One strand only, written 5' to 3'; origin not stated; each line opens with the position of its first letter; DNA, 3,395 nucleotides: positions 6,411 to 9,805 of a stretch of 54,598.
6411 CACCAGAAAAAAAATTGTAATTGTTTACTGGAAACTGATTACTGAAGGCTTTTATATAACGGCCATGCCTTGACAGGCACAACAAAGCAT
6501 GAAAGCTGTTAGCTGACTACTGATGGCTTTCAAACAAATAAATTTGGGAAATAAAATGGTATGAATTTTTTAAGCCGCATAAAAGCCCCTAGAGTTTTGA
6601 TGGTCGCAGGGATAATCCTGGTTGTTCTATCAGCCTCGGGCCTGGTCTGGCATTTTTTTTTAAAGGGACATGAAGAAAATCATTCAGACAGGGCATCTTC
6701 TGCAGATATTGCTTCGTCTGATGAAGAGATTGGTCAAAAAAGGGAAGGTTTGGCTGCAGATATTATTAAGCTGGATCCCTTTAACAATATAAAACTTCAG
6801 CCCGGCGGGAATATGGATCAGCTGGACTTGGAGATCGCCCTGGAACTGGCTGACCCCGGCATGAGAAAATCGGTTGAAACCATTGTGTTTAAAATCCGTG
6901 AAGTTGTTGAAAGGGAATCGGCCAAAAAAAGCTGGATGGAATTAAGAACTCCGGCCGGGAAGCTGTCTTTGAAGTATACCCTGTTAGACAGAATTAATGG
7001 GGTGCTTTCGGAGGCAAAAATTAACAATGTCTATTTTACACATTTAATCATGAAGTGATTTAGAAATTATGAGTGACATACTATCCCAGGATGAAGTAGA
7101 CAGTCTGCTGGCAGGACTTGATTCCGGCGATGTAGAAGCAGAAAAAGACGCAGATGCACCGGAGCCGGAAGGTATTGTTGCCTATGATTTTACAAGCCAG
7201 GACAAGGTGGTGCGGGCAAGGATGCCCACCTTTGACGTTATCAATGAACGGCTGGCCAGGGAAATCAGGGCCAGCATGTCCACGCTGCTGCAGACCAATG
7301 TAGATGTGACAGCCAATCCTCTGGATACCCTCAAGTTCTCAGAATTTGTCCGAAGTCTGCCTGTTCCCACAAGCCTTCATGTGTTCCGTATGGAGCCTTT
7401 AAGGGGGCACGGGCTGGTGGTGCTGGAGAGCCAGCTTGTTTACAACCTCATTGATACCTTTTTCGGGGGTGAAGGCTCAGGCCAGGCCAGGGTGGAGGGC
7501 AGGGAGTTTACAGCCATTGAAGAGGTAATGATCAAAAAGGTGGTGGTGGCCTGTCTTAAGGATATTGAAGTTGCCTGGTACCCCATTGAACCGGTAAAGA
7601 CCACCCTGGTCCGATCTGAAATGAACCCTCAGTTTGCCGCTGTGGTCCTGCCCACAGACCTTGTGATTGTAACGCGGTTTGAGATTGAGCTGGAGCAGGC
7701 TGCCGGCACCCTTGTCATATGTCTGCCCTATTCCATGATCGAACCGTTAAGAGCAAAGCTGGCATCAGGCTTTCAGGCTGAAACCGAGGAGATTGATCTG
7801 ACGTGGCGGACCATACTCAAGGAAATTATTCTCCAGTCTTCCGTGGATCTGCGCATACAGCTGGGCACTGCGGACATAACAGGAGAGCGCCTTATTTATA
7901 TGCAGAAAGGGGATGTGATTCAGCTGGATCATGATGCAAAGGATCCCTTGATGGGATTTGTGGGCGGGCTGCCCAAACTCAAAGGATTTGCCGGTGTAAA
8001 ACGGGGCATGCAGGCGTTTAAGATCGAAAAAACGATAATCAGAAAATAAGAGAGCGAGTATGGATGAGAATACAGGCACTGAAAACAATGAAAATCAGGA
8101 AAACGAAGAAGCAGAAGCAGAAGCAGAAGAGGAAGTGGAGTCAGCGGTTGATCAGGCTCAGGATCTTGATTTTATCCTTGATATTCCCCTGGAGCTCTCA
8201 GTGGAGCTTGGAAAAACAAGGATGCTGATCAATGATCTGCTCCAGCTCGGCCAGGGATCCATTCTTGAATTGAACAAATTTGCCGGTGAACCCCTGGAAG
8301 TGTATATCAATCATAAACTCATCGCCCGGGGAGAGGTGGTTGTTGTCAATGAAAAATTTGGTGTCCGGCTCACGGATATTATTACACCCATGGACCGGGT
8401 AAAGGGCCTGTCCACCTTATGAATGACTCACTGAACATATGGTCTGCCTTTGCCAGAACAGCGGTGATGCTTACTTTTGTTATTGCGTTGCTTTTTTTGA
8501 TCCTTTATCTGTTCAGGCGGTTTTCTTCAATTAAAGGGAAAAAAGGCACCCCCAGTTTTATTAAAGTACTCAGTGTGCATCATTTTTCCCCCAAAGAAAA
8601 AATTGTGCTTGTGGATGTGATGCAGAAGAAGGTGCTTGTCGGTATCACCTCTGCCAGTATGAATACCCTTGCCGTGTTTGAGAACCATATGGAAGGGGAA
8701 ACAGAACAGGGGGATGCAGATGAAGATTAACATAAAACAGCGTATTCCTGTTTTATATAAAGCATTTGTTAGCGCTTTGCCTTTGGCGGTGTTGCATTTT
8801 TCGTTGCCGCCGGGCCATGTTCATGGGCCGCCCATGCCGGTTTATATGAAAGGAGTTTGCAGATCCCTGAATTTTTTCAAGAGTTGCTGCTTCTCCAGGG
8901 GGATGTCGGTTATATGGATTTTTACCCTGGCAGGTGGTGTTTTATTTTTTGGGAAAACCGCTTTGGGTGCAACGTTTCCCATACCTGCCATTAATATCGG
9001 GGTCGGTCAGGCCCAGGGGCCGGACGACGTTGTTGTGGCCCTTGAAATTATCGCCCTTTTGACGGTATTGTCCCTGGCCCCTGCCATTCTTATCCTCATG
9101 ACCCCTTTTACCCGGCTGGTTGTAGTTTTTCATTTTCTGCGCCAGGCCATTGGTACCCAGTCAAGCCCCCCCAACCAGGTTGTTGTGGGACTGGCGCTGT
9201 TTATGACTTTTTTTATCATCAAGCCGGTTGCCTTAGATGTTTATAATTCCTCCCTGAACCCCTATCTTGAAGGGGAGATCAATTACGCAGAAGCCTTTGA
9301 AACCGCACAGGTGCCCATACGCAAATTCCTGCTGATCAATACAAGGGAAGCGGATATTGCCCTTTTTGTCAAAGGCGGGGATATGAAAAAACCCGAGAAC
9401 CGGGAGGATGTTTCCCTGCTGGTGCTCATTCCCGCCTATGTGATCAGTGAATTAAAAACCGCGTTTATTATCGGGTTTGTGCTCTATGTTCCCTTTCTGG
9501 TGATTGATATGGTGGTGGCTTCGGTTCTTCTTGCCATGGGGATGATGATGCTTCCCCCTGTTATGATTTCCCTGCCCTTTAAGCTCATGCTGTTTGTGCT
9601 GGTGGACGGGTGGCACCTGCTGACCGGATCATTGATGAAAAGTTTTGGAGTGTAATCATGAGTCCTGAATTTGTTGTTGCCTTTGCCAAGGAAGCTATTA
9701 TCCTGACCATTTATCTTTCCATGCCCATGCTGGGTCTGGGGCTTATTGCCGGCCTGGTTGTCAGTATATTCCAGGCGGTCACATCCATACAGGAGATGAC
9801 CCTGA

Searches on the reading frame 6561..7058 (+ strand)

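Call 4: search_protein_families(library=pfam, proteins=[window:6561-7058:+], max_evalue=1)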
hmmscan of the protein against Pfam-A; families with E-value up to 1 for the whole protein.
window:6561-7058:+ (165 aa): 1 family
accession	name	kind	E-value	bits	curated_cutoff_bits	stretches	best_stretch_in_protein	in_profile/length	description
PF03748.19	FliL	-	3e-10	41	24.6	1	70-164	3-102/103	Flagellar basal body-associated protein FliL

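Call 47: search_protein_families(library=ncbifam, proteins=[window:6561-7055:+], max_evalue=0.01)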
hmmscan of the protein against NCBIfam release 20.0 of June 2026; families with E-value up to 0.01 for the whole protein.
window:6561-7055:+ (165 aa): 5 families
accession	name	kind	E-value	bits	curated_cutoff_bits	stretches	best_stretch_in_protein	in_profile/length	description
NF006283.1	PRK08455.1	equivalog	1.2e-11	44.6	187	1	13-164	21-181/182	flagellar basal body-associated protein FliL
NF005826.1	PRK07718.1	equivalog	1.2e-08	35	140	1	91-164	69-142/143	flagellar basal body-associated protein FliL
NF009420.1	PRK12785.1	equivalog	3.2e-07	30.3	197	1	11-164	20-160/161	flagellar basal body-associated protein FliL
NF005435.1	PRK07021.1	equivalog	3.9e-06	26.8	131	1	10-164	8-156/157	flagellar basal body-associated protein FliL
NF004285.1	PRK05696.1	equivalog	0.00011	22.1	179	1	12-164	20-170/171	flagellar basal body-associated protein FliL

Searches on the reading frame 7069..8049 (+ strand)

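Call 11: search_protein_families(library=pfam, proteins=[window:7069-8049:+], max_evalue=0.0001)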
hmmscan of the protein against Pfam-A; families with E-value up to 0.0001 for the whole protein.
window:7069-8049:+ (326 aa): 2 families
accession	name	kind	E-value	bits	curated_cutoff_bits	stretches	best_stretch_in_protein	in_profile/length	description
PF02154.20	FliM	-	2.6e-64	217.1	27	1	39-231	1-192/192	Flagellar motor switch protein FliM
PF01052.25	FliMN_C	-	9.6e-15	54.7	23.8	1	254-323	3-72/73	Type III flagellar switch regulator (C-ring) FliN C-term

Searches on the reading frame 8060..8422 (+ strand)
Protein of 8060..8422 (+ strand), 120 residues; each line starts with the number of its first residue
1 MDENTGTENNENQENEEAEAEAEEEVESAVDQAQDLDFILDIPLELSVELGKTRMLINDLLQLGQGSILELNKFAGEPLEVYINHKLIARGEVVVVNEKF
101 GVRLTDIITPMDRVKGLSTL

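Call 11: search_protein_families(library=pfam, proteins=[window:8060-8422:+], max_evalue=0.0001)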
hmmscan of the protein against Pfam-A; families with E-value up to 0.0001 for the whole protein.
window:8060-8422:+ (120 aa): 1 family
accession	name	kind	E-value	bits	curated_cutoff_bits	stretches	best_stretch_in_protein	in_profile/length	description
PF01052.25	FliMN_C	-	3.2e-26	91.5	23.8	1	39-108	3-72/73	Type III flagellar switch regulator (C-ring) FliN C-term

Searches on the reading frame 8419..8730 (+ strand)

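Call 11: search_protein_families(library=pfam, proteins=[window:8419-8730:+], max_evalue=0.0001)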
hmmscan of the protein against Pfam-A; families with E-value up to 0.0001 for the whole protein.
window:8419-8730:+ (103 aa): 1 family
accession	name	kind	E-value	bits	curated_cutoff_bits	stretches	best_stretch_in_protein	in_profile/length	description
PF04347.18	FliO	-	3.4e-11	43.5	22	1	30-98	1-72/91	Flagellar biosynthesis protein, FliO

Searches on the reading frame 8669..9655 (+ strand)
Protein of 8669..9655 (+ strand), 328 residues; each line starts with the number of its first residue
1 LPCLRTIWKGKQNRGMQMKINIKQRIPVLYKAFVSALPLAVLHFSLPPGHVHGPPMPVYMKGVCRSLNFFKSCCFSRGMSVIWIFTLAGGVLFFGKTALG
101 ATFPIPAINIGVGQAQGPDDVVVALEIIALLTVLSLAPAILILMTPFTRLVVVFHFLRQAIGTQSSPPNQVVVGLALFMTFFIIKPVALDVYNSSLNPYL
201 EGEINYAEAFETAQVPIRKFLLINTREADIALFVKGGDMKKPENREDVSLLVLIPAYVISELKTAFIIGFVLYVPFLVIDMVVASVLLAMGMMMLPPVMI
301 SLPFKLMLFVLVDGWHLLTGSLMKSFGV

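Call 11: search_protein_families(library=pfam, proteins=[window:8669-9655:+], max_evalue=0.0001)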
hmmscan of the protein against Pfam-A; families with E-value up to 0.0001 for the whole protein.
window:8669-9655:+ (328 aa): 1 family
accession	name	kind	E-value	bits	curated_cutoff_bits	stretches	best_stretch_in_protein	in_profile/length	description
PF00813.25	FliP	-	1.6e-79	266.7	26.9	1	130-322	1-191/191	FliP family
